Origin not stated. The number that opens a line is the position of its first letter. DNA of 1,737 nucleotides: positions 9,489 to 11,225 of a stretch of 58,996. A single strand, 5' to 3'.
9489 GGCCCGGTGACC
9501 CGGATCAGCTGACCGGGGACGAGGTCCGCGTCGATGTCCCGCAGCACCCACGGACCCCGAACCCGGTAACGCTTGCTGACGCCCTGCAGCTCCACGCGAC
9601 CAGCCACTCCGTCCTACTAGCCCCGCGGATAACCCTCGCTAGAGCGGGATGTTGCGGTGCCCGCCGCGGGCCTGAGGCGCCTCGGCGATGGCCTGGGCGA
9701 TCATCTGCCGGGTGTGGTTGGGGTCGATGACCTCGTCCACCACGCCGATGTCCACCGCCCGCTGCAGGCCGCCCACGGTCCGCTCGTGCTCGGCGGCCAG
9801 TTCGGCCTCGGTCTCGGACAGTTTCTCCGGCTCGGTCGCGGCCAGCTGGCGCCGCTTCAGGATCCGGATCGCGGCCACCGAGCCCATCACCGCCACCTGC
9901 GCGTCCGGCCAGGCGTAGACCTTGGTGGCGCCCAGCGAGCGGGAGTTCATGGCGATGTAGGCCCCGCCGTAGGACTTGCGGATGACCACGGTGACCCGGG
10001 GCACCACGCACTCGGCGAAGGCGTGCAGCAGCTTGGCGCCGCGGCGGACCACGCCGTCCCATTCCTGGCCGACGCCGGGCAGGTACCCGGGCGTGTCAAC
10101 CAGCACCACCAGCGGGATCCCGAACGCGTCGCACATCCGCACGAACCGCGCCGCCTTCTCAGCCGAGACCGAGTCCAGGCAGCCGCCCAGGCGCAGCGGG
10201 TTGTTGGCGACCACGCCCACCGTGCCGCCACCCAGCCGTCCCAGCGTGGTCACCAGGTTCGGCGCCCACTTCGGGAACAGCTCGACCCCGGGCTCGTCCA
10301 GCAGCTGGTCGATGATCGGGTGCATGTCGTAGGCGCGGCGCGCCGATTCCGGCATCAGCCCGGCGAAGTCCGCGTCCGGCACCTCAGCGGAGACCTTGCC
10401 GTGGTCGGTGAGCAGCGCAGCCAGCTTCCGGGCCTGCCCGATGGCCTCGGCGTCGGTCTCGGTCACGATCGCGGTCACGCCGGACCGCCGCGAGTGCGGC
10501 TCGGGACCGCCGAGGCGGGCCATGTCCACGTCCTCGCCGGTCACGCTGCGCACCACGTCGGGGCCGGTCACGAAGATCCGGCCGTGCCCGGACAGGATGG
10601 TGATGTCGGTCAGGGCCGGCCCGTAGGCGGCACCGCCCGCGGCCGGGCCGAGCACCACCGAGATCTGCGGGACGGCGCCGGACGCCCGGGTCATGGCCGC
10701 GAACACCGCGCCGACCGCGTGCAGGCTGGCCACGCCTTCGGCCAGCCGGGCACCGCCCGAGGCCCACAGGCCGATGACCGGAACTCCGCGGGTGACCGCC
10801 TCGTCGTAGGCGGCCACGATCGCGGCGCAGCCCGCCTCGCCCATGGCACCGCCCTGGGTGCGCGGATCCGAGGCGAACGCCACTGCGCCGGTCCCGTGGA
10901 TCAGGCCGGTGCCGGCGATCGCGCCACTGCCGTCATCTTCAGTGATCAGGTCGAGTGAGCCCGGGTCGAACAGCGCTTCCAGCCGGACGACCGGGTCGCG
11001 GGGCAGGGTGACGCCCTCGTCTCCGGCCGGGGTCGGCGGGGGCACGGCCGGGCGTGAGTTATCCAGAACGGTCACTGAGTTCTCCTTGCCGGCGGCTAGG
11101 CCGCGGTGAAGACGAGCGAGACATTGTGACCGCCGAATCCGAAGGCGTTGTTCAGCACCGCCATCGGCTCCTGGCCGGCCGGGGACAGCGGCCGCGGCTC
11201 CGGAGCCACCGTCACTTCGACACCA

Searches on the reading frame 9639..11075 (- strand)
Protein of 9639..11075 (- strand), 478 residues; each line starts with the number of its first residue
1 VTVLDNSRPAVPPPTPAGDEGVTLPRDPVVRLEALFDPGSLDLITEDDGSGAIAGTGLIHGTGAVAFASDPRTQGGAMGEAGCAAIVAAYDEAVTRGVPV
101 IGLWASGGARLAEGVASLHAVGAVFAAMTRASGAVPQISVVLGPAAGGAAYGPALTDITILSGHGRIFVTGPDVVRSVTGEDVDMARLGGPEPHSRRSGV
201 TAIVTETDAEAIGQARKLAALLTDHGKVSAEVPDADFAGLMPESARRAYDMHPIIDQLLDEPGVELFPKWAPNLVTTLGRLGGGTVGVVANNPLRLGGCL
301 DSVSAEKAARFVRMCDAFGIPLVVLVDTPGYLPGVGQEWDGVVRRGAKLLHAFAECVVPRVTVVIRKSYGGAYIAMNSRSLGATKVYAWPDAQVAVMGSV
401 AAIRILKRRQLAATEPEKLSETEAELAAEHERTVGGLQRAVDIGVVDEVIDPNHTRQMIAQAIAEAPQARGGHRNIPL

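Call 84: search_protein_families(library=pfam, proteins=[window:9639-11075:-], max_evalue=0.00001)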
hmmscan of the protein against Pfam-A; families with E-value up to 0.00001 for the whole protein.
window:9639-11075:- (478 aa): 3 families
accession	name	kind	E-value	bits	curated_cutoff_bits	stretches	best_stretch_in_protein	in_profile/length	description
PF01039.27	Carboxyl_trans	-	1.5e-115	387.1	22.3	1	50-464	45-476/493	Carboxyl transferase domain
PF03255.19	ACCA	-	5.7e-10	39.3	23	1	307-376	135-204/310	Acetyl co-enzyme A carboxylase carboxyltransferase-like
PF06833.16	MdcE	-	3e-09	37.4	32.7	1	321-470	29-169/196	Malonate decarboxylase gamma subunit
